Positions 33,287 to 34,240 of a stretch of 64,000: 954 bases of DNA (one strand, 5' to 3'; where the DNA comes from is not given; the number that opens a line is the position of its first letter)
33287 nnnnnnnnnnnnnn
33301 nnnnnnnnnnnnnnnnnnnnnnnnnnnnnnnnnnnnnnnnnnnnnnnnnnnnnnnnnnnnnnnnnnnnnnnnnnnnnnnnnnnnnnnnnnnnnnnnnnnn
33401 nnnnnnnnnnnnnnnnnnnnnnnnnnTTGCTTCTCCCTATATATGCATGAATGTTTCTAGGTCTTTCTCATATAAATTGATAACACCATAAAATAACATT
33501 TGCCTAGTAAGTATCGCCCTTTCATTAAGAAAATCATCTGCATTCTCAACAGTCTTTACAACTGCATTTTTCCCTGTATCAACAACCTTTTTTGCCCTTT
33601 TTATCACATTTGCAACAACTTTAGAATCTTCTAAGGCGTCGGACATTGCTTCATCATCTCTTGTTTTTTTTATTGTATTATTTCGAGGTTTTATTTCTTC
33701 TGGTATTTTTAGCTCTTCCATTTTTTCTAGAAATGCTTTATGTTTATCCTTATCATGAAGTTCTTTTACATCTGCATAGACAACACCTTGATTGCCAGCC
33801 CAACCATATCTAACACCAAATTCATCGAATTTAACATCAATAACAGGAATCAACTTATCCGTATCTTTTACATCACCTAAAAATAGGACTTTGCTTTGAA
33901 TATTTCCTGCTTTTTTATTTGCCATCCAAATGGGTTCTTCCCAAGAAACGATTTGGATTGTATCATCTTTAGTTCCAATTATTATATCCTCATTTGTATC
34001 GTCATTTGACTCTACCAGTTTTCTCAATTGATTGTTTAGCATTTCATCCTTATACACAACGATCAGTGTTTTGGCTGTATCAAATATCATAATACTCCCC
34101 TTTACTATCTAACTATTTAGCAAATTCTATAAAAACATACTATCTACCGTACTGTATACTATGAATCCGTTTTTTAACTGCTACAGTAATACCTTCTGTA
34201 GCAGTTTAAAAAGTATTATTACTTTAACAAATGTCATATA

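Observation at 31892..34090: Unknown standalone two-gene operon in the defence cluster: candidate new anti-phage system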

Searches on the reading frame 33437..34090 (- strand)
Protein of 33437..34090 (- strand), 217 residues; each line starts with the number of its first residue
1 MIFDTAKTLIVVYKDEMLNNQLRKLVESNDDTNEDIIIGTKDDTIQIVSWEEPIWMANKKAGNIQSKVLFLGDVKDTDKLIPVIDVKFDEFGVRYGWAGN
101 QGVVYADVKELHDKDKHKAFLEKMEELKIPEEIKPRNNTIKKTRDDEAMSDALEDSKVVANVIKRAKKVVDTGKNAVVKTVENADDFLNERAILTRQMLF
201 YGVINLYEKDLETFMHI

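Call 3: search_protein_families(library=pfam, proteins=[window:33437-34090:-], max_evalue=1)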
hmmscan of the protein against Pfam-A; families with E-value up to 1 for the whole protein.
window:33437-34090:- (217 aa): 0 families

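Call 4: search_protein_families(library=padloc, proteins=[window:33437-34090:-], max_evalue=1)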
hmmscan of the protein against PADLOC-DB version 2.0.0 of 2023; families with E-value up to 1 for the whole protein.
window:33437-34090:- (217 aa): 0 families

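Call 5: search_protein_families(library=phrogs, proteins=[window:33437-34090:-], max_evalue=1)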
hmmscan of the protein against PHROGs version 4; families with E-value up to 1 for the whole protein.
window:33437-34090:- (217 aa): 1 family
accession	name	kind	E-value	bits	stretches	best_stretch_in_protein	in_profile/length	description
phrog_7052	-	unknown function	0.16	13.2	1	21-50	2-31/69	-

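Call 6: search_protein_families(library=ncbifam, proteins=[window:33437-34090:-], max_evalue=1)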
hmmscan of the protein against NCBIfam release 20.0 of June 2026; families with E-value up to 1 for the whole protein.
window:33437-34090:- (217 aa): 1 family
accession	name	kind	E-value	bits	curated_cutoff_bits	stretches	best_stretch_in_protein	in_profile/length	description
NF040999.1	pilin_ComGC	equivalog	0.052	13.8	75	1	158-183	23-48/84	competence type IV pilus major pilin ComGC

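Call 8: find_homologous_proteins(query=window:33437-34090:-)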
Query window:33437-34090:- (217 aa): 920 proteins with E <= 0.001 among 1024 candidates; the best 120 are listed. Only proteins of 119 to 380 residues were searched: fused or split forms outside these lengths cannot appear, so this answer is no evidence that the protein stands alone or is whole; find_related_loci, which searches DNA, has no such limit.
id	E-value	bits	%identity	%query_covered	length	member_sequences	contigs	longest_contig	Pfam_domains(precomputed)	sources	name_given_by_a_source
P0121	3.0e-135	466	100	100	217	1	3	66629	-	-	-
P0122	3.2e-65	238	50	100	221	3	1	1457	-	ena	-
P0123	3.5e-64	234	51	100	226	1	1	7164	-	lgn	-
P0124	5.3e-64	234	50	100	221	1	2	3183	-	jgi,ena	-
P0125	6.6e-64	233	52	100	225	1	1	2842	-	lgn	-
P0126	6.8e-64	233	49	100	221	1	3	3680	-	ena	-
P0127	7.9e-64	233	46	100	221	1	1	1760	-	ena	-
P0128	1.6e-63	232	51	100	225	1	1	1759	-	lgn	-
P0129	4.2e-63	231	49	100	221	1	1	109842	-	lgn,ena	-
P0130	7.8e-63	230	51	100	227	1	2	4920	-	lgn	-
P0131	2.3e-62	228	50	100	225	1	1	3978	-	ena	-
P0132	3.4e-62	228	51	99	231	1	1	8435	-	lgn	-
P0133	5.3e-62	227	48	99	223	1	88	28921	-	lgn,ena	-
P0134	6.6e-62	227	50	100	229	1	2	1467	-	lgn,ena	-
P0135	7.7e-62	227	50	99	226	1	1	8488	-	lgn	-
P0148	6.1e-61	224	48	99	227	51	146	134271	-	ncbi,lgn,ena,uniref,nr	ncbi:hypothetical protein [Bifidobacterium boum]|uniref:hypothetical protein n=1 Tax=Bifidobacterium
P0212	2.4e-59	218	49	99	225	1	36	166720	-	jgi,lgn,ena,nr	jgi:50S ribosomal protein L31 type B|nr:MAG TPA: hypothetical protein [Caudoviricetes sp.]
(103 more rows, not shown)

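Call 25: search_solved_structures(query=A2, max_evalue=10)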
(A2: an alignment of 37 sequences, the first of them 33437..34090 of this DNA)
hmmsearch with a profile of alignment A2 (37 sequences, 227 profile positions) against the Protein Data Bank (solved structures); distinct sequences matched with E-value up to 10: 2.
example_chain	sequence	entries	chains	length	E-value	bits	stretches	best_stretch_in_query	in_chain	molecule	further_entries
8b55_A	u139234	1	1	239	0.97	12.4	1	44-58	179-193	Adhesion G-protein coupled receptor G4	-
7nsh_BG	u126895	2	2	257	1.5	11.7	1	122-198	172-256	Ribosome-recycling factor, mitochondrial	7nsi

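Call 28: predict_structure(alignment_id=A2)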
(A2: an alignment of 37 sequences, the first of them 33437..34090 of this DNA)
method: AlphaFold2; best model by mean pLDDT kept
length: 217 residues; sequences in the alignment: 37
mean_pLDDT: 49.2   pTM: 0.46
mean pLDDT of the five models: 49.2, 49.2, 40.7, 37.9, 36.7
residues with pLDDT >= 90: 0; 70-90: 29; 50-70: 72; < 50: 116
segments of 3 or more residues with pLDDT < 50: 1-13, 29-41, 61-77, 79-86, 137-189, 214-217
pLDDT, mean of each block of 10 residues (from residue 1): 40 53 56 42 48 52 40 46 52 60 65 74 72 52 27 28 32 28 38 69 64 45
secondary structure, 60 per line:
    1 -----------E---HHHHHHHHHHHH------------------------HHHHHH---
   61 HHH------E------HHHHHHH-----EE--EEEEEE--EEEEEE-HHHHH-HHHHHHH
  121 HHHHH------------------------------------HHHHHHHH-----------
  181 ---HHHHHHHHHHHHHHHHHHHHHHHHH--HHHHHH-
elements in order: H16-27 H52-57 H77-83 E93-98 E101-106 H108-112 H114-125 H162-169 H184-208 H211-216

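Call 73: find_encoding_contigs(protein=P0212, flank=9000, max_places=5)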
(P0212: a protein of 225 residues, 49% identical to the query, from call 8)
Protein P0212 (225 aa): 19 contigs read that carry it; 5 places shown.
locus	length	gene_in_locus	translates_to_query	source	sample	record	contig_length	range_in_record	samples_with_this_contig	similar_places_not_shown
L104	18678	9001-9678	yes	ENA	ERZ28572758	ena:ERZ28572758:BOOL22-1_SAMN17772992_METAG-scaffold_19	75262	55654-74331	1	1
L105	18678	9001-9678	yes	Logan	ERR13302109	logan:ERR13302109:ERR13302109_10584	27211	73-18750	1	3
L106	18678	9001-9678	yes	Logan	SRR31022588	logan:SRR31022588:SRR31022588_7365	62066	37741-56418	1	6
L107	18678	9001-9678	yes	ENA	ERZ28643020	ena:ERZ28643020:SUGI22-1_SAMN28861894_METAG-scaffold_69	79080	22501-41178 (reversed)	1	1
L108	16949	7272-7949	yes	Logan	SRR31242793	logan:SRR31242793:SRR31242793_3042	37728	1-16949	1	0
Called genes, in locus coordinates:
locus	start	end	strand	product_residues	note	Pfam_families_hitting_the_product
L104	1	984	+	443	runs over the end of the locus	-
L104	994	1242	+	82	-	-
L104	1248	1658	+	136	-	PF05105:Phage_holin_4_1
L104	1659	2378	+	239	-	PF01510:Amidase_2, PF08230:CW_7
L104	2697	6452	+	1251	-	PF26918:Ig_Eae (faint), PF13306:LRR_5, PF02368:Big_2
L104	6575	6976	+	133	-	-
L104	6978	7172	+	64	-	PF09035:Tn916-Xis, PF12728:HTH_17 (weak)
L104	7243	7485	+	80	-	PF12728:HTH_17 (weak)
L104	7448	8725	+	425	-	PF02920:Integrase_DNA, PF00589:Phage_integrase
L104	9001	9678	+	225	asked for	-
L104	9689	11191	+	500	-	-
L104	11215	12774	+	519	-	PF18862:ApeA_NTD1, PF18739:HEPN_Apea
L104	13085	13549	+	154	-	PF01451:LMWPc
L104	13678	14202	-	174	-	PF02525:Flavodoxin_2, PF03358:FMN_red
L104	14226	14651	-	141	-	PF00520:Ion_trans, PF07885:Ion_trans_2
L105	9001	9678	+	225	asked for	-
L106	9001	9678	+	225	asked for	-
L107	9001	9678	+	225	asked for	-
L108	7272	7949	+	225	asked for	-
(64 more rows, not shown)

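Call 74: find_encoding_contigs(protein=P0148, flank=9000, max_places=5)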
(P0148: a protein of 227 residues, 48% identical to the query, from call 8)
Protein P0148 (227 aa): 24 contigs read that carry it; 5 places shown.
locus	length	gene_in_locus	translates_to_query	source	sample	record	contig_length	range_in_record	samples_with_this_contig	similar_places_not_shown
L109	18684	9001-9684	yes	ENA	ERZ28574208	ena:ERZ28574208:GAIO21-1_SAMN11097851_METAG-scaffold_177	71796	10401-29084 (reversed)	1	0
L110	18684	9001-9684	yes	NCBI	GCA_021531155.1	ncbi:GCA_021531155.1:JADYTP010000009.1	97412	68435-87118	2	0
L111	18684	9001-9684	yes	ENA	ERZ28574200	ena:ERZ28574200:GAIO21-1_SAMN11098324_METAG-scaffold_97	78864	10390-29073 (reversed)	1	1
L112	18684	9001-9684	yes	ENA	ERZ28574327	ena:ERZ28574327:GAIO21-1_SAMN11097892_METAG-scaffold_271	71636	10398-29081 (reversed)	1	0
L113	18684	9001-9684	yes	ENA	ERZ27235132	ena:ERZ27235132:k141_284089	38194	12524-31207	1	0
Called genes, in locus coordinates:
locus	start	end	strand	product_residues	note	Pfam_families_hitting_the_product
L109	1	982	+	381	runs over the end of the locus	PF01658:Inos-1-P_synth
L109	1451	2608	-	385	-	PF13450:NAD_binding_8, PF01593:Amino_oxidase (weak), PF03275:GLF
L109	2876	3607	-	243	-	PF00230:MIP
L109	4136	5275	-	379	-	-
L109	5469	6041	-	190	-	-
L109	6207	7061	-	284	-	PF00398:RrnaAD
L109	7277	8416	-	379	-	-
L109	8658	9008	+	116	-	-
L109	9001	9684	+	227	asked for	-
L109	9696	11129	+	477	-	-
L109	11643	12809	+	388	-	PF00749:tRNA-synt_1c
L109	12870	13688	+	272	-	PF01168:Ala_racemase_N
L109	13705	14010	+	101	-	PF00708:Acylphosphatase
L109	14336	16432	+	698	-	PF00092:VWA, PF13519:VWA_2, PF24558:DUF7604, PF19403:SpaA_2 (weak)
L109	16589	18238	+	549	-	PF17802:SpaA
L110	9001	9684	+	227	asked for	-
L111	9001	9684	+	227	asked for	-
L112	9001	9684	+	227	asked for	-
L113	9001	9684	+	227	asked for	-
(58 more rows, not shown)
